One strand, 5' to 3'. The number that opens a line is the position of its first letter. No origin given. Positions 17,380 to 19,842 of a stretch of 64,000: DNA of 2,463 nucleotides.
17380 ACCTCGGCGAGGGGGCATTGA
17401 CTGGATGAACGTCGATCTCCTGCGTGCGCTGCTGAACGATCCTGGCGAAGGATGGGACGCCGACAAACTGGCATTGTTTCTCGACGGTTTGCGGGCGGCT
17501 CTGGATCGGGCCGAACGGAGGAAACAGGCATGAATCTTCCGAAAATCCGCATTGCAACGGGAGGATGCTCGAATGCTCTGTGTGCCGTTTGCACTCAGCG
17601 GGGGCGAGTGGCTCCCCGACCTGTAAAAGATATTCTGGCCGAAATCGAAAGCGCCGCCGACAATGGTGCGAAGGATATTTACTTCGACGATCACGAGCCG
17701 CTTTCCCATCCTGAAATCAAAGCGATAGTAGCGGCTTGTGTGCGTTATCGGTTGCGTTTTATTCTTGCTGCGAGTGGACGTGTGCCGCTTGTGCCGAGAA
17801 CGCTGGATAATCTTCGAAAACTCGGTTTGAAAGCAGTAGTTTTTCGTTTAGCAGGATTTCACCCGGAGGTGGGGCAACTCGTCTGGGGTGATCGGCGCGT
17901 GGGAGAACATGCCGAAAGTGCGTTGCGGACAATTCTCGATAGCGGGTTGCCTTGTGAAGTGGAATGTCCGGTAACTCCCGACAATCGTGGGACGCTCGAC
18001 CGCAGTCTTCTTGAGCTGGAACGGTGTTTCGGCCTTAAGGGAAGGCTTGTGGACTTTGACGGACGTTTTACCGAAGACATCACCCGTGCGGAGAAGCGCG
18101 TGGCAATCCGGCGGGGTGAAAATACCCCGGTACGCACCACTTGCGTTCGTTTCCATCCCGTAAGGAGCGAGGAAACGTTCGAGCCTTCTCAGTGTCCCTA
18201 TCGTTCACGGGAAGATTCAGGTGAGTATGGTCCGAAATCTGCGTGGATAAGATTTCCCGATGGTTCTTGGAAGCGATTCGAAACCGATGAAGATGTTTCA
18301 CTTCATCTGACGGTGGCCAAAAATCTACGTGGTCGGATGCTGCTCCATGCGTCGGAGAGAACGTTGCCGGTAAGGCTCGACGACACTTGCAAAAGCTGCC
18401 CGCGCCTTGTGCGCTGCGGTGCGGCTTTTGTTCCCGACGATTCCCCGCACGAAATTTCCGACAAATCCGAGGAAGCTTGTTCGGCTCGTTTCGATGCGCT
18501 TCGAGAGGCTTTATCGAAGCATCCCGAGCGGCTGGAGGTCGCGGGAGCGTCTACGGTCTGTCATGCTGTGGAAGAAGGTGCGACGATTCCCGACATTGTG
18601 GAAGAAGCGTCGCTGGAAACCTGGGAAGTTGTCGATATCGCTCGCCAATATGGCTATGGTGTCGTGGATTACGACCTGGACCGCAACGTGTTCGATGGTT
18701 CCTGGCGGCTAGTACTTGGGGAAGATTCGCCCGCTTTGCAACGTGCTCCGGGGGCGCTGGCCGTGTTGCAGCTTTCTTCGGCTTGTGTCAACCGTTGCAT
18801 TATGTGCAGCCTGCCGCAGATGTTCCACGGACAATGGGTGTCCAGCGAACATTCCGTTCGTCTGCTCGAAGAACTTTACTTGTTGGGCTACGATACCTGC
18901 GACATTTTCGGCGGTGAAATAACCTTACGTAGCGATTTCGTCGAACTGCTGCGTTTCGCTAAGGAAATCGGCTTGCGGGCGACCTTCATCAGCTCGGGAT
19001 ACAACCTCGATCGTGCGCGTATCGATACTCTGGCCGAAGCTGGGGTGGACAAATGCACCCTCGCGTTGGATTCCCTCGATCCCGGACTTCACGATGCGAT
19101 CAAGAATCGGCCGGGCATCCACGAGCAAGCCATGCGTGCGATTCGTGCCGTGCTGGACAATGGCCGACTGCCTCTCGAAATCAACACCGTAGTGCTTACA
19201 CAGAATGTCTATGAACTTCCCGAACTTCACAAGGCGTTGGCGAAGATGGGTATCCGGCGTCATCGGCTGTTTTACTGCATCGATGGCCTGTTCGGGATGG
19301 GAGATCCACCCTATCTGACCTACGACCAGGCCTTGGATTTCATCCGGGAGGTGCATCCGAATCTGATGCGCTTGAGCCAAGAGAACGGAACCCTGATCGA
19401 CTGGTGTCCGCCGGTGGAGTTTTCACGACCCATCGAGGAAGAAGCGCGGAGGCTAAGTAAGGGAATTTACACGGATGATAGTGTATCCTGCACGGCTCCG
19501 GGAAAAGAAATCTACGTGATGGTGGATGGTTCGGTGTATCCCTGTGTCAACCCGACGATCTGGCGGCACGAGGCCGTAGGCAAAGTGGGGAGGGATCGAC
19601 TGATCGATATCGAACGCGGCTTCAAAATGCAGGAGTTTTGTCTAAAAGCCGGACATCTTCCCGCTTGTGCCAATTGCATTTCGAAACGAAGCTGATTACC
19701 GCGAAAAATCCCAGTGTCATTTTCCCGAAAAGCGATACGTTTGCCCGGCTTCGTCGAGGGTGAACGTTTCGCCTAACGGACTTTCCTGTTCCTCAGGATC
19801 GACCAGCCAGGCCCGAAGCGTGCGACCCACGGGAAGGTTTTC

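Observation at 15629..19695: Translationally coupled radical-SAM pair, one with two radical-SAM cores and a SPASM-like tail, with no visible substrate gene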

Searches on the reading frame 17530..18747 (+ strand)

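Call 40: search_protein_families(library=pfam, proteins=[window:17530-18747:+], max_evalue=5)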
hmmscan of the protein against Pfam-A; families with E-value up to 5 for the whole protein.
window:17530-18747:+ (406 aa): 1 family
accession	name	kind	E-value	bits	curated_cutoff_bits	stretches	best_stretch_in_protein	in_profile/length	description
PF04055.27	Radical_SAM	-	1.7e-10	41.7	29.5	1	10-152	4-155/166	Radical SAM superfamily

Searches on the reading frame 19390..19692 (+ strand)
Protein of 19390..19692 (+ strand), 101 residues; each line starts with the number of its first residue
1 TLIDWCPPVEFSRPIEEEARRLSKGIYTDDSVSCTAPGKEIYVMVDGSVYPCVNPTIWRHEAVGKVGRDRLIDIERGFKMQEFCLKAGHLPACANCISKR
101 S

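Call 82: search_solved_structures(query=window:19390-19692:+, max_evalue=1, show_alignments=3)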
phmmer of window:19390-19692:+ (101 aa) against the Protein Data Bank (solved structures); distinct sequences matched with E-value up to 1: 5.
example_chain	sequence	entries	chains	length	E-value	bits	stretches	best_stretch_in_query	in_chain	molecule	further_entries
8ai3_A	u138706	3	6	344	0.076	16.5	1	28-59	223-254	Putative peptide biosynthesis protein YydG | Radical SAM core domain-containing protein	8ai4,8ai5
8ai1_A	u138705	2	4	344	0.11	16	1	28-59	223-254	Putative peptide biosynthesis protein YydG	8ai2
4m7t_A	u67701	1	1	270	0.18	15.3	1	31-96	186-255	BtrN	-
4m7s_A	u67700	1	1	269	0.19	15.2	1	31-96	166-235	BtrN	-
8ai6_A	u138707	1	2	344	0.28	14.7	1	28-59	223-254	Putative peptide biosynthesis protein YydG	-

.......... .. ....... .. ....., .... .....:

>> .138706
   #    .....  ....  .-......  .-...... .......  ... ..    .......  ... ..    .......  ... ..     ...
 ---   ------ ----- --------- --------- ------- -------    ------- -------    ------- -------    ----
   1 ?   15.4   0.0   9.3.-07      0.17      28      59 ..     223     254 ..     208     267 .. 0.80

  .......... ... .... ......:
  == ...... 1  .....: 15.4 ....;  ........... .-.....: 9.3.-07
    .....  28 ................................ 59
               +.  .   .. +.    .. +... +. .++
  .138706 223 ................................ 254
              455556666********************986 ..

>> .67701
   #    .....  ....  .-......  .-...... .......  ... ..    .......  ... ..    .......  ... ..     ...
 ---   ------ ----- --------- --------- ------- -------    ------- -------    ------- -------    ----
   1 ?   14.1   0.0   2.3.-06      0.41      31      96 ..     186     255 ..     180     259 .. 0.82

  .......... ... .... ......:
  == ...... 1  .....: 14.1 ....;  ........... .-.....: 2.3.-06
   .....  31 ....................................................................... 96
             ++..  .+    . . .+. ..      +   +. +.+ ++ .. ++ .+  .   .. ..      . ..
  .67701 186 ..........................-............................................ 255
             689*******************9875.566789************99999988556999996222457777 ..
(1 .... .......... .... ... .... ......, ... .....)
